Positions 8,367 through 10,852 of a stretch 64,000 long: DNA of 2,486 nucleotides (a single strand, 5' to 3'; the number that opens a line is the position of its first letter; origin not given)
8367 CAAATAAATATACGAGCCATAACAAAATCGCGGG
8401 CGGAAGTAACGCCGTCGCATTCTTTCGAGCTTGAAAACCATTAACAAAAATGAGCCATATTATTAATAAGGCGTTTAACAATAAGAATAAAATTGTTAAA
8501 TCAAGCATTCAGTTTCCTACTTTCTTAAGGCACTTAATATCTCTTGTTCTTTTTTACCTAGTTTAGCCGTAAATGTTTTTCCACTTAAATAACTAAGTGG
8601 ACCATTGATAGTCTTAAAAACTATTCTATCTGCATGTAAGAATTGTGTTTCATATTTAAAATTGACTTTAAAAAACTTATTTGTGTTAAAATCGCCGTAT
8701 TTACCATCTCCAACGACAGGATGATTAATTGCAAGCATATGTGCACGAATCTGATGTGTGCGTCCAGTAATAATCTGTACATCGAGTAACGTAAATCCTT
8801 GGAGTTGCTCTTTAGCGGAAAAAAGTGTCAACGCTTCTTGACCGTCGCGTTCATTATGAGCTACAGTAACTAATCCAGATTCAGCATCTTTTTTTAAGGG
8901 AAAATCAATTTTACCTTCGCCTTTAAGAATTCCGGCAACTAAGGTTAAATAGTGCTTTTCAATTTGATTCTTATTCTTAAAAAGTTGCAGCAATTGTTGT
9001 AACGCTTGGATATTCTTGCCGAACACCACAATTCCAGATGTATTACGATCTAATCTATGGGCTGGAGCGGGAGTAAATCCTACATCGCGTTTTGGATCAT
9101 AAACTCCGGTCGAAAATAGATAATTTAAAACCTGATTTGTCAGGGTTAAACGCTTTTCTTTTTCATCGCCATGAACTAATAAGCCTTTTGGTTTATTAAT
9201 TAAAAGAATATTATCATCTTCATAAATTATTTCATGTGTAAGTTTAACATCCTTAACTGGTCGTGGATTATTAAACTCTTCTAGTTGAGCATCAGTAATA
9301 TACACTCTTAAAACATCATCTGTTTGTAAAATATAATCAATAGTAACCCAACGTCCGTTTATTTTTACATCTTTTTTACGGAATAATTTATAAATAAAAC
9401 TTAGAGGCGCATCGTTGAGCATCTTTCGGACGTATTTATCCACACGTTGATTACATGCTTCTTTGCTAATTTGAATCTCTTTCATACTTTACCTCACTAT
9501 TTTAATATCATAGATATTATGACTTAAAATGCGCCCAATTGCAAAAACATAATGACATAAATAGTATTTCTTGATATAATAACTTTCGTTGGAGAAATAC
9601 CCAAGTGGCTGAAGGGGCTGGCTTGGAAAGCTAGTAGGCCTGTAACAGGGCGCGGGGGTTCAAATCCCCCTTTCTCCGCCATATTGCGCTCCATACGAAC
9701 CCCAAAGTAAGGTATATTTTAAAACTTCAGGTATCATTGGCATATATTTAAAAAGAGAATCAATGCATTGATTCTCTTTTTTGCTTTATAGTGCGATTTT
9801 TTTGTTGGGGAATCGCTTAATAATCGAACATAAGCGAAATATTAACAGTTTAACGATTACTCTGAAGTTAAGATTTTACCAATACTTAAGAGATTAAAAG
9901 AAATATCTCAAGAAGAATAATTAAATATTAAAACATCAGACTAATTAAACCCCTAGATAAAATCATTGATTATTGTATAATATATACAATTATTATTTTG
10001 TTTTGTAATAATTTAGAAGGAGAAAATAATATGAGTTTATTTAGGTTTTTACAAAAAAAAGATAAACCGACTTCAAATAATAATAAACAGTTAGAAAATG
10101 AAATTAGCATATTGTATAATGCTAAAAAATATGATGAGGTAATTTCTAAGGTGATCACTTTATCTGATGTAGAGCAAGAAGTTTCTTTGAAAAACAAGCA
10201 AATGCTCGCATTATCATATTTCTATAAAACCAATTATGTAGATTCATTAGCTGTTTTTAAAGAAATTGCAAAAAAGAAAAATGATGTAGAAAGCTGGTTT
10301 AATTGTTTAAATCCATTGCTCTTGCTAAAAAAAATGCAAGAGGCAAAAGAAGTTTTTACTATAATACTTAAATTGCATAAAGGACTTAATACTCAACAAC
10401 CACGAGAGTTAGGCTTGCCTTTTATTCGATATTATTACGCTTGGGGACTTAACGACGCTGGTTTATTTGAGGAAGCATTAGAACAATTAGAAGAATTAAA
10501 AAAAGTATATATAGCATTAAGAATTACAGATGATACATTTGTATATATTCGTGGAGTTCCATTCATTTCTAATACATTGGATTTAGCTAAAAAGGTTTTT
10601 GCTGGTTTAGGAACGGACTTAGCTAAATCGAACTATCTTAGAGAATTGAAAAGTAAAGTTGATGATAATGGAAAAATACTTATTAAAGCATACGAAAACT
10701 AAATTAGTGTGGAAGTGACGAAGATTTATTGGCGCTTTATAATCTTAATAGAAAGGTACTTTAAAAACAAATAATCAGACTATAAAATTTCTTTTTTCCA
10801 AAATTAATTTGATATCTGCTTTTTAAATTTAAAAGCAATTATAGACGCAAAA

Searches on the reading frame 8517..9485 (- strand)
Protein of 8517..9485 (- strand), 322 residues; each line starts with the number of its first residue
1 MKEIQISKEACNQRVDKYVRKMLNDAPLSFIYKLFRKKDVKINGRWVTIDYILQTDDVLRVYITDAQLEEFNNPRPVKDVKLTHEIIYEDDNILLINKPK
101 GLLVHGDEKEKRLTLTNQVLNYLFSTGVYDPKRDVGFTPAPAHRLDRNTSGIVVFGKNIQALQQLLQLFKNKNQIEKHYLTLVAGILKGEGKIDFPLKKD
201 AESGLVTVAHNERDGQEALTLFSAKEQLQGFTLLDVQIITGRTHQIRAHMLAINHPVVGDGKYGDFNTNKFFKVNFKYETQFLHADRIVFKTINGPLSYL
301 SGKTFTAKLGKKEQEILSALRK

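Call 59: find_encoding_contigs(protein=window:8517-9485:-, flank=10000, max_places=8)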
Protein window:8517-9485:- (322 aa): 2 contigs read that carry it; 2 places shown.
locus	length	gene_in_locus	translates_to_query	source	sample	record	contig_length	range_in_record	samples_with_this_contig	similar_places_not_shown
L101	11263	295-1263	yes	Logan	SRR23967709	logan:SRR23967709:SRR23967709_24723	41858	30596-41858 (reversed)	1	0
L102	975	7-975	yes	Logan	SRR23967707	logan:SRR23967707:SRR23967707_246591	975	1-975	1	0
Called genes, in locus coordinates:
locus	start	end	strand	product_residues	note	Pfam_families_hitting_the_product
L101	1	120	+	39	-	?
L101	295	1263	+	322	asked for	PF00849:PseudoU_synth_2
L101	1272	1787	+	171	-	-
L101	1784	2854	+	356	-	-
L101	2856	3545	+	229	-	-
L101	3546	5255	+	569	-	PF02878:PGM_PMM_I, PF02879:PGM_PMM_II, PF02880:PGM_PMM_III, PF00408:PGM_PMM_IV (weak)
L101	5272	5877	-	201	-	PF02915:Rubrerythrin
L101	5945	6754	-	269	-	PF00702:Hydrolase (faint), PF05116:S6PP (faint), PF08282:Hydrolase_3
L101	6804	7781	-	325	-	PF00579:tRNA-synt_1b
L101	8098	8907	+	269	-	-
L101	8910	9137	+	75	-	-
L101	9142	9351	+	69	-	-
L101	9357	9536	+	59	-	-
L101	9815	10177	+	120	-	-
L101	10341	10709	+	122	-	-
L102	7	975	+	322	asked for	PF00849:PseudoU_synth_2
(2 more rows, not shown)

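Call 60: list_cluster_members(proteins=[P0003, P0001, window:8517-9485:-, window:11009-12088:-])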
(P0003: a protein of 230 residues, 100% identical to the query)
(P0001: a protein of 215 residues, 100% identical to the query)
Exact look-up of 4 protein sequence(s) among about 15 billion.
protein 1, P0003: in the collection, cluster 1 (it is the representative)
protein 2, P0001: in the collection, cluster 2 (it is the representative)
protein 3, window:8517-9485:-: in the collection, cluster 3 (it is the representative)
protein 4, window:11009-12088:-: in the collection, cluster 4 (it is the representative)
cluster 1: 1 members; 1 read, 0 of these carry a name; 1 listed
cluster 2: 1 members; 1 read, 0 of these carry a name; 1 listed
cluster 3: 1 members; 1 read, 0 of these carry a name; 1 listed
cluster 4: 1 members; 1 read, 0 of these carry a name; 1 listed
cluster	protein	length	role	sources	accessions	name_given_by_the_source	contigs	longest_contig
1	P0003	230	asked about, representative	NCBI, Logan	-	-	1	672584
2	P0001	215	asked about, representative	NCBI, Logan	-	-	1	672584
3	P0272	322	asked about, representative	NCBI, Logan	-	-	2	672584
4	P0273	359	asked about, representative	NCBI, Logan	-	-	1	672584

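Call 91: find_homologous_proteins(query=window:8517-9485:-)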
Query window:8517-9485:- (322 aa): 7996 proteins with E <= 0.001 among 8000 candidates; the best 120 are listed.
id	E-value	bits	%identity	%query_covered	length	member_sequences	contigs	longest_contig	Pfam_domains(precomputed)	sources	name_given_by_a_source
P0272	4.2e-211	718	100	100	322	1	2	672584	PF00849.28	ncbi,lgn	-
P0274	6.0e-137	474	66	100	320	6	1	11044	PF00849.28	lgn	-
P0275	6.2e-136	471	65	99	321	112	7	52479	PF00849.28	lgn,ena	-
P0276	2.2e-131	456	65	100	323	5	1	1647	PF00849.28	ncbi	-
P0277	1.4e-129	450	62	100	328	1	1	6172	PF00849.28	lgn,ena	-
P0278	3.6e-128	445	62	100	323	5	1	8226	PF00849.28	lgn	-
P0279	1.4e-127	443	62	100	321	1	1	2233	PF00849.28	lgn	-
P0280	2.4e-127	442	62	100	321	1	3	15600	PF00849.28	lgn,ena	-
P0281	3.6e-127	442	62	100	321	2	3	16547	PF00849.28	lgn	-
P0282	4.4e-127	442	61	100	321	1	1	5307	PF00849.28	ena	-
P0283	4.4e-127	442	61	100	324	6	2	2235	PF00849.28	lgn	-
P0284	9.3e-127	441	62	100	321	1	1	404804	PF00849.28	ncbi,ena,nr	ncbi:MAG: RluA family pseudouridine synthase [Erysipelotrichales bacterium]|nr:RluA family pseudouri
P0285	4.6e-126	438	62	100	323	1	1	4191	PF00849.28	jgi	jgi:23S rRNA pseudouridine955/2504/2580 synthase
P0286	1.4e-125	437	61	100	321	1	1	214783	PF00849.28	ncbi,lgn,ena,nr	ncbi:MAG: RluA family pseudouridine synthase [Erysipelotrichales bacterium]|nr:RluA family pseudouri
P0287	4.0e-125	435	61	100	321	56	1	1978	PF00849.28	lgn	-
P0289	7.5e-125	434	60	100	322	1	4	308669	PF00849.28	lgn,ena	-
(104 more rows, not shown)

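Call 92: find_encoding_contigs(protein=P0275, flank=10000, max_places=2)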
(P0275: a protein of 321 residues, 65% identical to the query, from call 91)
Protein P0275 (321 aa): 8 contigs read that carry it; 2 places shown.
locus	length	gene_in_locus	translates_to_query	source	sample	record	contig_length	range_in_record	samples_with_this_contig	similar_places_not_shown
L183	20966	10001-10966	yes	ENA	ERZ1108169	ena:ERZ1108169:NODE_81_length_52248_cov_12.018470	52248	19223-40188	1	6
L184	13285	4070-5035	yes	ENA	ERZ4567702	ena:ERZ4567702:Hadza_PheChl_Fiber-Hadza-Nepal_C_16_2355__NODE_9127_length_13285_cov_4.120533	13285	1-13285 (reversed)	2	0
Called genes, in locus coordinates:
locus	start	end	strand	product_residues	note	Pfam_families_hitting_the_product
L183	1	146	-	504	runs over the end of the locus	PF01554:MatE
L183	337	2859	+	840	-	PF02368:Big_2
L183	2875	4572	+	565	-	-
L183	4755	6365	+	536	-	PF01293:PEPCK_ATP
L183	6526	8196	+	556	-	PF00145:DNA_methylase, PF01555:N6_N4_Mtase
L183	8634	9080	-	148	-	-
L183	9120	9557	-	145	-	-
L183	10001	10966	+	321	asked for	PF00849:PseudoU_synth_2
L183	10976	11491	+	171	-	-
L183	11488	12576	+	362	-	-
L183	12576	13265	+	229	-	-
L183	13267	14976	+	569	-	PF02878:PGM_PMM_I, PF02879:PGM_PMM_II, PF02880:PGM_PMM_III, PF00408:PGM_PMM_IV (faint)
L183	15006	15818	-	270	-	PF00702:Hydrolase, PF05116:S6PP (weak), PF08282:Hydrolase_3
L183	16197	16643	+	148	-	PF00462:Glutaredoxin (weak), PF03960:ArsC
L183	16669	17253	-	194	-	PF01928:CYTH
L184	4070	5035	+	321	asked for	PF00849:PseudoU_synth_2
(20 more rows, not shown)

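Call 93: find_encoding_contigs(protein=P0284, flank=10000, max_places=1)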
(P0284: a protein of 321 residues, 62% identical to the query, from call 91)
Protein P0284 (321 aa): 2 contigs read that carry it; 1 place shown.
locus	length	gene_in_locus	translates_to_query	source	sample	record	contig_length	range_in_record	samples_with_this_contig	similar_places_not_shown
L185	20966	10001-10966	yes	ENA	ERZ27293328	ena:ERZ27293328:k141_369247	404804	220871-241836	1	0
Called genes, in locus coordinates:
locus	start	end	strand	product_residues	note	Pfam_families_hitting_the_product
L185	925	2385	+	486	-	-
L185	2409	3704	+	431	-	-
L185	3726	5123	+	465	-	-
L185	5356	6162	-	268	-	PF28206:Vpar_1526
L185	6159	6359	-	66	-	-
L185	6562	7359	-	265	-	PF13676:TIR_2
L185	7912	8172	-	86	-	-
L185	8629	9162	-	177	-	PF06782:UPF0236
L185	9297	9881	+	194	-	-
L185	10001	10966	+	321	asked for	PF00849:PseudoU_synth_2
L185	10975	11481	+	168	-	-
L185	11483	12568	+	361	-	-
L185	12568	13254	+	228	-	-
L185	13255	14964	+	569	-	PF00408:PGM_PMM_IV (faint), PF02878:PGM_PMM_I, PF02879:PGM_PMM_II, PF02880:PGM_PMM_III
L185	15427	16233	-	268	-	PF05116:S6PP (weak), PF08282:Hydrolase_3, PF13419:HAD_2 (faint), PF00702:Hydrolase (weak)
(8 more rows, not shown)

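Call 94: find_encoding_contigs(protein=P0286, flank=10000, max_places=1)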
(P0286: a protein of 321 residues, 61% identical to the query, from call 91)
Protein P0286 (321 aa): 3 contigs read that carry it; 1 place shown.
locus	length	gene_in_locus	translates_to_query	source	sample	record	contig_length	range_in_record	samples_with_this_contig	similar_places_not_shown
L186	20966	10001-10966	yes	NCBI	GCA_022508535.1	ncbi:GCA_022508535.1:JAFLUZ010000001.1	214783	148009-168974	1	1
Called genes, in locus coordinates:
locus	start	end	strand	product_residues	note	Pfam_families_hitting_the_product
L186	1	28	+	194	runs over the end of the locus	PF02223:Thymidylate_kin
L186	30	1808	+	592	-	-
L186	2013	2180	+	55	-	-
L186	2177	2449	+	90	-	-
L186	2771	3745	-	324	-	PF01582:TIR (weak), PF13676:TIR_2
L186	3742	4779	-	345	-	PF00155:Aminotran_1_2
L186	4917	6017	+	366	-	PF00625:Guanylate_kin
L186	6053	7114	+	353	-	PF13676:TIR_2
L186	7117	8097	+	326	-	PF02784:Orn_Arg_deC_N (faint), PF00278:Orn_DAP_Arg_deC (weak)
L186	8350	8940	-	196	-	PF00665:rve, PF13683:rve_3, PF13333:rve_2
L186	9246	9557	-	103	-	-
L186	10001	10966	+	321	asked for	PF00849:PseudoU_synth_2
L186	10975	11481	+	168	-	-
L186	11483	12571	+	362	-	-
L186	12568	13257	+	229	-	-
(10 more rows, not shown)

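Call 95: find_encoding_contigs(protein=P0289, flank=10000, max_places=1)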
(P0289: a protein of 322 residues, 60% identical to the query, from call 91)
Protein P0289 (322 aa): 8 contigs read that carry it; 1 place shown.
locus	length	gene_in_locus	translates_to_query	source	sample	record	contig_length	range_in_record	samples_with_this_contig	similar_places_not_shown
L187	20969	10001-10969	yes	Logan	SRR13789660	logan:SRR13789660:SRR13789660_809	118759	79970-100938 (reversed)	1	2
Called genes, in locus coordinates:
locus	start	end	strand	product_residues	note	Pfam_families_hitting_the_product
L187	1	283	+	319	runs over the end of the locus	PF00696:AA_kinase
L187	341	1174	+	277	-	PF05116:S6PP (faint), PF08282:Hydrolase_3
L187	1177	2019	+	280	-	-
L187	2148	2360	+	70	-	PF12844:HTH_19, PF13560:HTH_31, PF01381:HTH_3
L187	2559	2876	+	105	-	-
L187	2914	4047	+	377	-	PF03372:Exo_endo_phos (weak)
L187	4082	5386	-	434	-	-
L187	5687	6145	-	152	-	-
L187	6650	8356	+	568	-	PF04389:Peptidase_M28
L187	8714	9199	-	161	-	-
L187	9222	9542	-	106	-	PF04993:TfoX_N (weak)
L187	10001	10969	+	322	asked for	PF00849:PseudoU_synth_2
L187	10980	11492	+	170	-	-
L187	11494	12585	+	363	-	-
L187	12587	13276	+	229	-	-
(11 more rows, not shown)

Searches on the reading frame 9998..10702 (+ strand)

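Call 4: search_protein_families(library=pfam, proteins=[window:9998-10702:+], max_evalue=0.1)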
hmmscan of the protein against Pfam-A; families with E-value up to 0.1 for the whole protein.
window:9998-10702:+ (234 aa): 1 family
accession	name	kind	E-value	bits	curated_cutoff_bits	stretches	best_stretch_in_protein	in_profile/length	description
PF13174.12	TPR_6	-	0.06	14.5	26.3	0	145-171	4-30/33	Tetratricopeptide repeat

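Call 5: search_protein_families(library=padloc, proteins=[window:9998-10702:+], max_evalue=0.1)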
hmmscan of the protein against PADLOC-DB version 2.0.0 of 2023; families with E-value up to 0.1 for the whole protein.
window:9998-10702:+ (234 aa): 2 families
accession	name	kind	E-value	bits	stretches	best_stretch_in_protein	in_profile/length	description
PDLC01554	Cas8a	-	0.008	13.7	1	61-106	10-52/273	CAS-I-A; effector_LS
PDLC01171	TPR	-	0.038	11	1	137-175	67-101/504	TPR repeats containing protein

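Call 7: search_protein_families(library=ncbifam, proteins=[window:9998-10702:+], max_evalue=0.01)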
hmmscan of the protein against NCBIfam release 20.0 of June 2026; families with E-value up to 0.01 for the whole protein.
window:9998-10702:+ (234 aa): 0 families

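Call 8: search_protein_families(library=phrogs, proteins=[window:9998-10702:+], max_evalue=0.01)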
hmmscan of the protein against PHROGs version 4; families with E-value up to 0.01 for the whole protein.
window:9998-10702:+ (234 aa): 0 families
